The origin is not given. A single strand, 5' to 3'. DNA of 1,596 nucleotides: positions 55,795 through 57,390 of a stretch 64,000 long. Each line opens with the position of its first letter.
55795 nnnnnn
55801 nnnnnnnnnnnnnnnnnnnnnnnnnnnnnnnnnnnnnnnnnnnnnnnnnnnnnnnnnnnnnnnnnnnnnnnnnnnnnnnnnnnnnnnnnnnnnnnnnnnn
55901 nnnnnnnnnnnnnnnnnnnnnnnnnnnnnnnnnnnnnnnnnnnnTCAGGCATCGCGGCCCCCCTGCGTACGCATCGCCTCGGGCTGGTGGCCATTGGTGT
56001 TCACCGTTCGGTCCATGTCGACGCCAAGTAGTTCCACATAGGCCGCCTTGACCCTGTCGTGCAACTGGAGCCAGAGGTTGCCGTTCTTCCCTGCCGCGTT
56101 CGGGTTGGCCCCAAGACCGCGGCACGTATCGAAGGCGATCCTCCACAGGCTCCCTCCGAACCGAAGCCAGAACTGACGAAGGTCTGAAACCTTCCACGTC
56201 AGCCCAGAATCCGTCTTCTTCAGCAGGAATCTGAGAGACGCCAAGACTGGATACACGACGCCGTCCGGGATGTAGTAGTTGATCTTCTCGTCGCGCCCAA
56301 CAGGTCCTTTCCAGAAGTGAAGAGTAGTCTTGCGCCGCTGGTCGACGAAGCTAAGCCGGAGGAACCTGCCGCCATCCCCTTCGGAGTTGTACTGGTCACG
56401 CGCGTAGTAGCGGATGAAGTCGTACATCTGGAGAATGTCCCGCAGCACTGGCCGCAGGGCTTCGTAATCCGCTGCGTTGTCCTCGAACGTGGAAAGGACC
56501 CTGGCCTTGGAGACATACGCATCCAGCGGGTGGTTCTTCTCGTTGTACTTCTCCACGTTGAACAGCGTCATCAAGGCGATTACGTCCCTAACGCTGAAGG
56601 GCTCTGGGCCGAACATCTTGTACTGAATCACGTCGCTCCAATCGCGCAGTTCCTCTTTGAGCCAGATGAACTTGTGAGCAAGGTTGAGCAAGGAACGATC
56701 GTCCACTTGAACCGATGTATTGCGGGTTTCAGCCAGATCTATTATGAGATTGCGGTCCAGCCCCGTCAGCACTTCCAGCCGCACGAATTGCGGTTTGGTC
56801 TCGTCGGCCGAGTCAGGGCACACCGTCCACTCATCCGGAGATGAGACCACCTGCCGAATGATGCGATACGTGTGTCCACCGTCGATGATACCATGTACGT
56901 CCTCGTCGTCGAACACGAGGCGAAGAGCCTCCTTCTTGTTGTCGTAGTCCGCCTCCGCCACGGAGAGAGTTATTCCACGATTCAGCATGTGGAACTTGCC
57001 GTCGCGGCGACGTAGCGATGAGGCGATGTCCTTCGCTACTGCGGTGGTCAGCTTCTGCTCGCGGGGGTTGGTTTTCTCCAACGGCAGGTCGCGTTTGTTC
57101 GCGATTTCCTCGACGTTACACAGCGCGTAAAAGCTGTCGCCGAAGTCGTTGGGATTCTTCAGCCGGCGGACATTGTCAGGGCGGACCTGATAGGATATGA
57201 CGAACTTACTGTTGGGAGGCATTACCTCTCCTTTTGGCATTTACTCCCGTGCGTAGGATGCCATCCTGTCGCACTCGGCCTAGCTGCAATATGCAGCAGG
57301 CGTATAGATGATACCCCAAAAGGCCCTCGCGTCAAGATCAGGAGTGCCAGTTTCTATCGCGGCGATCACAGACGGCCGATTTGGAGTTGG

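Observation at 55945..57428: AIPR/DGQHR-like gene wedged between an R-M module and the CBASS operon, 2 nt upstream of the cyclase start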

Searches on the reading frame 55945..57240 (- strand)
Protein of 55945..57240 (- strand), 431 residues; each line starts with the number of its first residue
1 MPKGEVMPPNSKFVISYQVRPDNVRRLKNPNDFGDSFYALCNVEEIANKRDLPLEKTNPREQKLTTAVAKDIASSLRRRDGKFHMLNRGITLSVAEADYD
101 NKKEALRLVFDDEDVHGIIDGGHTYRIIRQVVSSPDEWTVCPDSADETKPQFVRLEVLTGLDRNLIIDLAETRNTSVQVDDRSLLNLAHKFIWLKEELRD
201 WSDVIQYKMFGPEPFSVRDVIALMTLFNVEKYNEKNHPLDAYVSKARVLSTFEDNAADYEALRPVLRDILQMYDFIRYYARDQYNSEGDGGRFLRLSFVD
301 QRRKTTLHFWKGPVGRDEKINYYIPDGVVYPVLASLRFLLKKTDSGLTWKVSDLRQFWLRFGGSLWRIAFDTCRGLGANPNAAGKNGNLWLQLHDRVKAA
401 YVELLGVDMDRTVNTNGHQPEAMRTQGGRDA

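Call 3: search_protein_families(library=pfam, proteins=[window:55945-57240:-], max_evalue=0.01)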
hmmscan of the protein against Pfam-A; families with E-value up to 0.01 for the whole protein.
window:55945-57240:- (431 aa): 1 family
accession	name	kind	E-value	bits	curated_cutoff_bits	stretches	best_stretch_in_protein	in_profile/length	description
PF10592.14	AIPR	-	2.5e-20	73.8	25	1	57-352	3-274/308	AIPR protein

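Call 4: search_protein_families(library=padloc, proteins=[window:55945-57240:-], max_evalue=0.01)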
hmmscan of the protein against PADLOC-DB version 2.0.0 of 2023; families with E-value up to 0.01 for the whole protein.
window:55945-57240:- (431 aa): 0 families

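Call 5: find_homologous_proteins(query=window:55945-57240:-, max_evalue=0.00001)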
Query window:55945-57240:- (431 aa): 464 proteins with E <= 0.00001 among 6852 candidates; the best 120 are listed.
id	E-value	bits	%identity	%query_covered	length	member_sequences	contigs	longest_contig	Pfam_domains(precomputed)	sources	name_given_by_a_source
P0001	8.0e-291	982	100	99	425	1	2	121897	PF10592.15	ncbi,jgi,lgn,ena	-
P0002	6.9e-117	409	50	97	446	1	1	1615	PF10592.15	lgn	-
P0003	3.0e-109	384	50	92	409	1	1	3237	PF10592.15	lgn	-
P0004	6.0e-107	376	46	93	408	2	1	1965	PF10592.15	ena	-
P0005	6.5e-107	376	48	92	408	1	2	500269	PF10592.15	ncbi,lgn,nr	ncbi:MAG: AIPR family protein [Acidobacteria bacterium]|nr:AIPR family protein [Acidobacteriota bact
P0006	2.1e-105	371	47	92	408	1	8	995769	PF10592.15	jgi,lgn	jgi:hypothetical protein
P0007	3.9e-105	370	46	96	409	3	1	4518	PF10592.15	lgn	-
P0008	5.0e-105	370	48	93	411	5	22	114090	PF10592.15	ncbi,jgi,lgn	-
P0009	1.7e-104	368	48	92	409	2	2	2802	PF10592.15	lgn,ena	-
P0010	2.4e-104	368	44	95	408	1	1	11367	PF10592.15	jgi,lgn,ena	-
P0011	2.9e-104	368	47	92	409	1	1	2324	PF10592.15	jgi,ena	-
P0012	4.5e-104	367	45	92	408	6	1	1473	PF10592.15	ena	-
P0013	8.9e-104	366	46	96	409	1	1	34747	PF10592.15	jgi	jgi:hypothetical protein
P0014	6.7e-70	254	41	88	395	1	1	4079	PF10592.15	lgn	-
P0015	1.5e-64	237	37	87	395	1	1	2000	PF10592.15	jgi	jgi:hypothetical protein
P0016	3.1e-61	226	38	85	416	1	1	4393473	PF10592.15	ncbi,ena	-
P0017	6.1e-61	225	36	88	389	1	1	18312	PF10592.15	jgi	jgi:hypothetical protein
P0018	8.8e-61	224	34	90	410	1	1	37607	PF10592.15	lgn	-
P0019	4.8e-60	222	34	93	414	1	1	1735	PF10592.15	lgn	-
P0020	1.6e-59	220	37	88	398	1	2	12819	PF10592.15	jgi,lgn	-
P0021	9.3e-59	218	35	89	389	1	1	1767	PF10592.15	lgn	-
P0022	2.3e-58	216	37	88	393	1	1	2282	PF10592.15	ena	-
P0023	9.5e-58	214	34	80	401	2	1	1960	PF10592.15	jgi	-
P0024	1.9e-57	213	37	88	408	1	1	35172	PF10592.15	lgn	-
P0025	2.4e-57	213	35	85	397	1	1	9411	PF10592.15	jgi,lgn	-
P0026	1.0e-56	211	34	81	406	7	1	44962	PF10592.15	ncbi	ncbi:MAG: AIPR family protein [Thermodesulfovibrionales bacterium]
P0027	1.0e-56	211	35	84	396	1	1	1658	PF10592.15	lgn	-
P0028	1.1e-56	211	38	80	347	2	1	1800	PF10592.15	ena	-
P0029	5.4e-56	209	39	76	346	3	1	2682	PF10592.15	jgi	jgi:hypothetical protein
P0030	7.7e-56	208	34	84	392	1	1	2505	PF10592.15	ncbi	ncbi:MAG: AIPR family protein [Candidatus Anammoxibacter sp.]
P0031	1.1e-55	207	33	90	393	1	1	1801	PF10592.15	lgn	-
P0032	1.4e-55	207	35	87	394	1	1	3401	PF10592.15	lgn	-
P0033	1.8e-55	207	34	90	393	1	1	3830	PF10592.15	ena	-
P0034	2.5e-55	206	33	89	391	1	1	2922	PF10592.15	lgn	-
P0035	2.6e-55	206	34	88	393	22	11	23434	PF10592.15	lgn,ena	-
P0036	2.8e-55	206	34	85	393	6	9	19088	PF10592.15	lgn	-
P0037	2.8e-55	206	36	87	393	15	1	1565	PF10592.15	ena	-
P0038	3.3e-55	206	36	85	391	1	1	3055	PF10592.15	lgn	-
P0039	4.1e-55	206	36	87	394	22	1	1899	PF10592.15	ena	-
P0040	6.2e-55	205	37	88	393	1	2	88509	PF10592.15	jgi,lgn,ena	-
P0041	6.4e-55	205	36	89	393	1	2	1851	PF10592.15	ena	-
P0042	9.2e-55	204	34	90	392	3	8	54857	PF10592.15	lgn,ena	-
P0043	1.2e-54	204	34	90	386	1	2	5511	PF10592.15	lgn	-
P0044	1.7e-54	204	34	89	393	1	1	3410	PF10592.15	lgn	-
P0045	1.8e-54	204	34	89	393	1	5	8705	PF10592.15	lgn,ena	-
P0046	2.0e-54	203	34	80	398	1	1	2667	PF10592.15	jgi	jgi:hypothetical protein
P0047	2.0e-54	203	33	90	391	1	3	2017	PF10592.15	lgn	-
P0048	2.2e-54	203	35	88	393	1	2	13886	PF10592.15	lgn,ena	-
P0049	2.5e-54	203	34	91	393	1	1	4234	PF10592.15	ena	-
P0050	3.1e-54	203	34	89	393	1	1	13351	PF10592.15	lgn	-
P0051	3.2e-54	203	34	89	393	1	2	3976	PF10592.15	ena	-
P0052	3.6e-54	203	34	91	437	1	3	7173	PF10592.15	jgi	jgi:hypothetical protein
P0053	3.7e-54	202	36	87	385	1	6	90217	PF10592.15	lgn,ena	-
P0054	4.2e-54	202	34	87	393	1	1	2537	PF10592.15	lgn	-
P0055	4.9e-54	202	36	82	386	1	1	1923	PF10592.15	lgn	-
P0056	6.7e-54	202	34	89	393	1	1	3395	PF10592.15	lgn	-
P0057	9.8e-54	201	33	88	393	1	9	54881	PF10592.15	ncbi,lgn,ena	-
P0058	1.3e-53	201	34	80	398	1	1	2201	PF10592.15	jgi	jgi:hypothetical protein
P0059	1.6e-53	200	37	87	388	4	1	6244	PF10592.15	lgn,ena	-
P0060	1.9e-53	200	33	90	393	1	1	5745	PF10592.15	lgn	-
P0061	2.1e-53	200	34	90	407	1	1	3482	PF10592.15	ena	-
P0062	2.4e-53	200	32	89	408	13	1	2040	PF10592.15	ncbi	-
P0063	2.7e-53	200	33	80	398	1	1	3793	PF10592.15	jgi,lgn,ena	-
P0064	3.5e-53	199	36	79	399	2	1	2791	PF10592.15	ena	-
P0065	3.8e-53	199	34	80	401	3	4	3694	PF10592.15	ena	-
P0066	4.1e-53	199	33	87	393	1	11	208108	PF10592.15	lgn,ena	-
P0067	4.3e-53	199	33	86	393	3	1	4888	PF10592.15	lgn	-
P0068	7.3e-53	198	32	89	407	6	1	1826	PF10592.15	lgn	-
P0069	7.4e-53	198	34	89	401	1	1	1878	PF10592.15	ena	-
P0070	8.6e-53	198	34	80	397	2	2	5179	PF10592.15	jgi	jgi:hypothetical protein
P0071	1.0e-52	198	33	87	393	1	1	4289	PF10592.15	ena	-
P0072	1.2e-52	198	34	90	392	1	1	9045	PF10592.15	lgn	-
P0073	1.3e-52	197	33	87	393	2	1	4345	PF10592.15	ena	-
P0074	1.3e-52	197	34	80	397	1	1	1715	PF10592.15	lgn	-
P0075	1.5e-52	197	34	89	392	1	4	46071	PF10592.15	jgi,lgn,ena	-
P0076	1.6e-52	197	32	89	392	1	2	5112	PF10592.15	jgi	jgi:hypothetical protein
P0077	1.7e-52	197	32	90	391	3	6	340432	PF10592.15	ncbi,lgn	-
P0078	2.0e-52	197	33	85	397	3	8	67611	PF10592.15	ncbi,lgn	ncbi:TPA: AIPR family protein [Bacillus cereus]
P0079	2.4e-52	197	35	86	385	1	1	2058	PF10592.15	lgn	-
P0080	2.4e-52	197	34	87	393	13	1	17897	PF10592.15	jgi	jgi:hypothetical protein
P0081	2.4e-52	197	34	89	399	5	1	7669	PF10592.15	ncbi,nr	ncbi:MAG: AIPR family protein [Veillonella caviae]|nr:AIPR family protein [Veillonella caviae]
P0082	3.1e-52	196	34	87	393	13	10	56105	PF10592.15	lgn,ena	-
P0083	3.4e-52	196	33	86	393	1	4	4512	PF10592.15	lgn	-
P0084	4.1e-52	196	35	87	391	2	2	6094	PF10592.15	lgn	-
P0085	4.1e-52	196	34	80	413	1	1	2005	PF10592.15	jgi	-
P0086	5.0e-52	195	33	80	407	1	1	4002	PF10592.15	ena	-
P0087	5.3e-52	195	34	88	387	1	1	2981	PF10592.15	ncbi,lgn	-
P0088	8.4e-52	195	35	86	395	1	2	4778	PF10592.15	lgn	-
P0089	8.5e-52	195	34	80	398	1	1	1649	PF10592.15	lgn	-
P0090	9.5e-52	195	33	81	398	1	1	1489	PF10592.15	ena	-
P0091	1.1e-51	194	34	89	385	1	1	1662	PF10592.15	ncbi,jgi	jgi:hypothetical protein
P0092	1.2e-51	194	33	80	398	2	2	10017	PF10592.15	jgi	jgi:hypothetical protein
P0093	1.4e-51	194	33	89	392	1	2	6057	PF10592.15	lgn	-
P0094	1.5e-51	194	34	93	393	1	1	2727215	PF10592.15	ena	-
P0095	1.6e-51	194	33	82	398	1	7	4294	PF10592.15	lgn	-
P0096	1.7e-51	194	34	79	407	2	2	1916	PF10592.15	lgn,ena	-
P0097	1.8e-51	194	34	80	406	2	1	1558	PF10592.15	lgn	-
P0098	1.8e-51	194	34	89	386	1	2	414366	PF10592.15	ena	-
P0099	1.9e-51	194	34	79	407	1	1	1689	PF10592.15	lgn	-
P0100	2.2e-51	193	33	80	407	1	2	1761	PF10592.15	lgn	-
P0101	2.4e-51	193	35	87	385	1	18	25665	PF10592.15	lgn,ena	-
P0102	3.6e-51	193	34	86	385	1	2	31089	PF10592.15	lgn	-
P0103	3.6e-51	193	34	86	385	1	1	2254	PF10592.15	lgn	-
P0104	4.6e-51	192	35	82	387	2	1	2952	PF10592.15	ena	-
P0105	5.5e-51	192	33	89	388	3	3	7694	PF10592.15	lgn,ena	-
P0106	5.7e-51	192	33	89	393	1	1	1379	PF10592.15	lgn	-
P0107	6.5e-51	192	34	87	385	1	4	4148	PF10592.15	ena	-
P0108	7.3e-51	192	33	87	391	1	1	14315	PF10592.15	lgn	-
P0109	7.8e-51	192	33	89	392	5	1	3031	PF10592.15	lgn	-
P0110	9.7e-51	191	34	87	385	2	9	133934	PF10592.15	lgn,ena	-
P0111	1.4e-50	191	35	90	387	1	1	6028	PF10592.15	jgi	jgi:hypothetical protein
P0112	1.6e-50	190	34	87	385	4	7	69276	PF10592.15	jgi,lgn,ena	-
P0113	1.7e-50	190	34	87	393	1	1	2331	PF10592.15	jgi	jgi:hypothetical protein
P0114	2.2e-50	190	32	87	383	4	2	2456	PF10592.15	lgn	-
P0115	2.3e-50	190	34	87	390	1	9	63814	PF10592.15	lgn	-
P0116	2.4e-50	190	31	87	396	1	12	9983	PF10592.15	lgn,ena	-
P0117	2.8e-50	190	33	87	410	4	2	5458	PF10592.15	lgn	-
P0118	4.0e-50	189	34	87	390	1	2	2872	PF10592.15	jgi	-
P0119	4.5e-50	189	35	87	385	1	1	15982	PF10592.15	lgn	-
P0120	4.7e-50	189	34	87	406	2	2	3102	PF10592.15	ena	-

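Call 6: search_protein_families(library=ncbifam, proteins=[window:55945-57240:-], max_evalue=0.1)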
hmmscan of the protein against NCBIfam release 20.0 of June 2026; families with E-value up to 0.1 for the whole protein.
window:55945-57240:- (431 aa): 0 families

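Call 7: find_encoding_contigs(protein=P0001, flank=10000, max_places=3)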
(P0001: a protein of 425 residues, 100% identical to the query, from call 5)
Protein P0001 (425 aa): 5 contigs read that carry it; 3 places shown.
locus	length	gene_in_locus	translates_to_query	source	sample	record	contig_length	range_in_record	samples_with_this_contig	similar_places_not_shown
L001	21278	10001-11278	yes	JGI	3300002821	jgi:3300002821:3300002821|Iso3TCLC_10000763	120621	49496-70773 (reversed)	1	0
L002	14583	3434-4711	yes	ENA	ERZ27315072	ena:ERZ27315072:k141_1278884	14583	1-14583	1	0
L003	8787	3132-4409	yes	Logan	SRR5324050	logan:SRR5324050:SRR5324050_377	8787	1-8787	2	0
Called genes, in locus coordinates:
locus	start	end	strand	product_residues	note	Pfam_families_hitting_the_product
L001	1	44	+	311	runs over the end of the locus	PF09989:DUF2229, PF06050:HGD-D (faint)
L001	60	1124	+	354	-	PF09989:DUF2229 (weak), PF06050:HGD-D (weak)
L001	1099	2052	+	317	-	PF01869:BcrAD_BadFG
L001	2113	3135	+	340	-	-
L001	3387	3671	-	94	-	-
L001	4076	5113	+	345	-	PF01381:HTH_3, PF13560:HTH_31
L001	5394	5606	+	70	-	-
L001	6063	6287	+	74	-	-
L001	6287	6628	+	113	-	PF02452:PemK_toxin (weak)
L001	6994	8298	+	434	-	PF01170:UPF0020 (faint), PF01555:N6_N4_Mtase (weak)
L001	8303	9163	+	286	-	PF09520:HinfI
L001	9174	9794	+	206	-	-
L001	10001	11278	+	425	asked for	PF10592:AIPR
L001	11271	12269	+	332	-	PF18144:SMODS (weak)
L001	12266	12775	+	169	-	PF18138:bacHORMA_1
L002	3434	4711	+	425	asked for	PF10592:AIPR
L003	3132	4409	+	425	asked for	PF10592:AIPR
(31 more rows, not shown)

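Call 8: find_encoding_contigs(protein=P0005, flank=8000, max_places=3)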
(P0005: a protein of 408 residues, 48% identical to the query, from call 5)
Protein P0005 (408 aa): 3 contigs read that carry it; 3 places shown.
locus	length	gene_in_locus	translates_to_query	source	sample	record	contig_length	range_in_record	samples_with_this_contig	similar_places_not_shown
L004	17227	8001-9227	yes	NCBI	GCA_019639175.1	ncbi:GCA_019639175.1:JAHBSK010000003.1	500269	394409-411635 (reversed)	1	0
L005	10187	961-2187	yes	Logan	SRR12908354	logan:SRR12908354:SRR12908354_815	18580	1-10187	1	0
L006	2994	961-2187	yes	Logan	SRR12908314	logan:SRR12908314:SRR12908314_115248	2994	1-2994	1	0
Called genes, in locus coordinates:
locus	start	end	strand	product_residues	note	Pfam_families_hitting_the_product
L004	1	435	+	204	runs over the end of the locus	PF04239:DUF421 (weak)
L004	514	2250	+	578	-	PF00749:tRNA-synt_1c, PF19269:Anticodon_2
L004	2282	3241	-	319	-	PF18780:HNH_repeat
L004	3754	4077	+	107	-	PF01022:HTH_5, PF12802:MarR_2, PF12840:HTH_20, PF09339:HTH_IclR (faint)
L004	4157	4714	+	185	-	PF00581:Rhodanese, PF11127:YgaP-like_TM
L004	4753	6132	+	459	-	PF00753:Lactamase_B, PF00581:Rhodanese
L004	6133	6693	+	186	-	PF00578:AhpC-TSA, PF08534:Redoxin, PF00085:Thioredoxin, PF13905:Thioredoxin_8 (weak)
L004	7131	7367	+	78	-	PF13560:HTH_31, PF12844:HTH_19, PF13443:HTH_26 (weak), PF01381:HTH_3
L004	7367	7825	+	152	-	-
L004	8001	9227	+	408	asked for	PF10592:AIPR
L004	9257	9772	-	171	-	-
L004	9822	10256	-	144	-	PF13404:HTH_AsnC-type, PF13412:HTH_24, PF22451:NirdL-like_HTH (weak), PF01037:AsnC_trans_reg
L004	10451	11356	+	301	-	PF00351:Biopterin_H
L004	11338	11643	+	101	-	PF09907:HigB_toxin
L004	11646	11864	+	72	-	-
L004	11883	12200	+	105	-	-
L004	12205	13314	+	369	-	PF00903:Glyoxalase, PF14696:Glyoxalase_5, PF13669:Glyoxalase_4, PF00903:Glyoxalase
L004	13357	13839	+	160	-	PF00583:Acetyltransf_1, PF13673:Acetyltransf_10, PF13508:Acetyltransf_7, PF08445:FR47 (weak)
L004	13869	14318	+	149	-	-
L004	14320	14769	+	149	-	PF13527:Acetyltransf_9 (weak), PF00583:Acetyltransf_1, PF13673:Acetyltransf_10, PF13508:Acetyltransf_7, PF08445:FR47 (faint)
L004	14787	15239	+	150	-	PF00583:Acetyltransf_1, PF13673:Acetyltransf_10, PF13508:Acetyltransf_7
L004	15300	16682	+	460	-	PF20510:HgmA_N, PF04209:HgmA_C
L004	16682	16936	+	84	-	-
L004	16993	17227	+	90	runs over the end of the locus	PF10041:DUF2277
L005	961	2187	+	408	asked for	PF10592:AIPR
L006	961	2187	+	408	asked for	PF10592:AIPR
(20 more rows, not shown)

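Call 9: find_encoding_contigs(protein=P0006, flank=8000, max_places=4)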
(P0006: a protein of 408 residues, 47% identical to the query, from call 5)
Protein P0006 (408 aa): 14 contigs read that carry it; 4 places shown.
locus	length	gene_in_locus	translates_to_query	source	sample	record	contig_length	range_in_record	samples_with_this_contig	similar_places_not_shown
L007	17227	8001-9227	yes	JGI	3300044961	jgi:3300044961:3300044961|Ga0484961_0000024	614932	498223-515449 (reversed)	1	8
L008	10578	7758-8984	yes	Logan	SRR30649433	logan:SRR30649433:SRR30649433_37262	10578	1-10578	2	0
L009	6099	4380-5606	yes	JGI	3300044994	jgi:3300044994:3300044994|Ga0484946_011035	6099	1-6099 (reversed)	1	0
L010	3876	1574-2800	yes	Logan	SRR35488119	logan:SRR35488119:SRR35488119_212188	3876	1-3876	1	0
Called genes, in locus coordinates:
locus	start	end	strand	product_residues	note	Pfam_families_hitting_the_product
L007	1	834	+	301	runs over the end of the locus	PF07949:YbbR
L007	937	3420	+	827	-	PF00930:DPPIV_N (faint), PF26550:Tricorn_2nd, PF26549:Tricorn_N (weak), PF26549:Tricorn_N, PF07676:PD40, PF00326:Peptidase_S9, PF01738:DLH, PF03959:FSH1 (weak), +3 more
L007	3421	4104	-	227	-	PF02230:Abhydrolase_2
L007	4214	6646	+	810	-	PF00144:Beta-lactamase, PF11954:DUF3471 (faint), PF17131:TP_0789-like (weak)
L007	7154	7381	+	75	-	PF13560:HTH_31, PF12844:HTH_19, PF01381:HTH_3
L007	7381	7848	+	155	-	-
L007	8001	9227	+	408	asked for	PF10592:AIPR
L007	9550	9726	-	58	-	-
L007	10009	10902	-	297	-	PF01171:ATP_bind_3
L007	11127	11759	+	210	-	PF04519:Bactofilin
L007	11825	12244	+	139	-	PF01741:MscL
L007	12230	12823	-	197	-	PF01812:5-FTHF_cyc-lig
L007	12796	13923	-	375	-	PF03054:tRNA_Me_trans, PF20259:tRNA_Me_trans_M, PF20258:tRNA_Me_trans_C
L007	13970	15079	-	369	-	-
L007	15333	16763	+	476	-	PF01554:MatE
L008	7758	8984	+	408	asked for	PF10592:AIPR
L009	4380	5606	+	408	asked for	PF10592:AIPR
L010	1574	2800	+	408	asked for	PF10592:AIPR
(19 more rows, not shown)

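Call 13: find_encoding_contigs(protein=P0008, flank=8000, max_places=4)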
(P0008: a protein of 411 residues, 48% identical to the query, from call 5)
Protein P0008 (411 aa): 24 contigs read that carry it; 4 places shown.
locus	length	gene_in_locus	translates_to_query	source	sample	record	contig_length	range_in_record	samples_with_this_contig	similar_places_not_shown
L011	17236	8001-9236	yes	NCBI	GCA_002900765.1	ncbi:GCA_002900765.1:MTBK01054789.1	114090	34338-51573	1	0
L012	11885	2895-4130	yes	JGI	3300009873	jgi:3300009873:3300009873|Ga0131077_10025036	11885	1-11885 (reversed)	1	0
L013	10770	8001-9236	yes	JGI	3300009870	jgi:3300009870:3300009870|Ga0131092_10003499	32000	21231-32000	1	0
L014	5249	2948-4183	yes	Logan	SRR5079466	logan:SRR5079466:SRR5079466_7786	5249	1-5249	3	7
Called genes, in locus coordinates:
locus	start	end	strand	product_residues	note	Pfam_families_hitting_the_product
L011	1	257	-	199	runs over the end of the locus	PF01641:SelR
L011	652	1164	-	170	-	PF00578:AhpC-TSA, PF08534:Redoxin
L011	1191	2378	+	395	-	PF02463:SMC_N, PF13175:AAA_15 (weak), PF13476:AAA_23 (weak), PF13304:AAA_21 (weak)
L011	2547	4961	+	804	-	PF02518:HATPase_c, PF00204:DNA_gyraseB, PF01751:Toprim, PF21249:GyrB_hook, PF00986:DNA_gyraseB_C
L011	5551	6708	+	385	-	PF13784:Fic_N, PF02661:Fic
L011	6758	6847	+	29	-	-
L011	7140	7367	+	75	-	PF13560:HTH_31, PF12844:HTH_19, PF01381:HTH_3, PF13443:HTH_26 (weak)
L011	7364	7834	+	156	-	-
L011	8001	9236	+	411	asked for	PF10592:AIPR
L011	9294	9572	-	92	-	-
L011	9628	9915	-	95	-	-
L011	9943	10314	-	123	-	PF03852:Vsr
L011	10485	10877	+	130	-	-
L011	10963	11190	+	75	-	PF04014:MazE_antitoxin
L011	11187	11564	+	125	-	PF02661:Fic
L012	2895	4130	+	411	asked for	PF10592:AIPR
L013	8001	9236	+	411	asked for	PF10592:AIPR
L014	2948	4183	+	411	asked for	PF10592:AIPR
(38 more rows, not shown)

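Call 14: find_encoding_contigs(protein=P0013, flank=8000, max_places=2)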
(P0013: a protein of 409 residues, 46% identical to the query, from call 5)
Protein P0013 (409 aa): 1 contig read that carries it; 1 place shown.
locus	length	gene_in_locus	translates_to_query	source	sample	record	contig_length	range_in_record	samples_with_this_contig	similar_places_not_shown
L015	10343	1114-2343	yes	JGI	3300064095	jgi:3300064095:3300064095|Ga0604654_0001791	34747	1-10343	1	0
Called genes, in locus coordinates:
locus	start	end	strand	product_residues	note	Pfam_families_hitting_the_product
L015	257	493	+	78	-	PF13560:HTH_31, PF12844:HTH_19, PF13443:HTH_26 (weak), PF01381:HTH_3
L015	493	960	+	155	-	-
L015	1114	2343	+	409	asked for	PF10592:AIPR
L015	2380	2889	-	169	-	-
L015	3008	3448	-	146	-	-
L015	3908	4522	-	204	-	PF13441:Gly-zipper_YMGG (weak)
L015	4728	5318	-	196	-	-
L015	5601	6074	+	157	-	PF01957:NfeD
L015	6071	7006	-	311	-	PF00481:PP2C (weak), PF13672:PP2C_2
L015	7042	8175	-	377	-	PF00155:Aminotran_1_2 (weak), PF01053:Cys_Met_Meta_PP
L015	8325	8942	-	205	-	PF00694:Aconitase_C, PF27512:LeuD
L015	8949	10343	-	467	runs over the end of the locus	PF00330:Aconitase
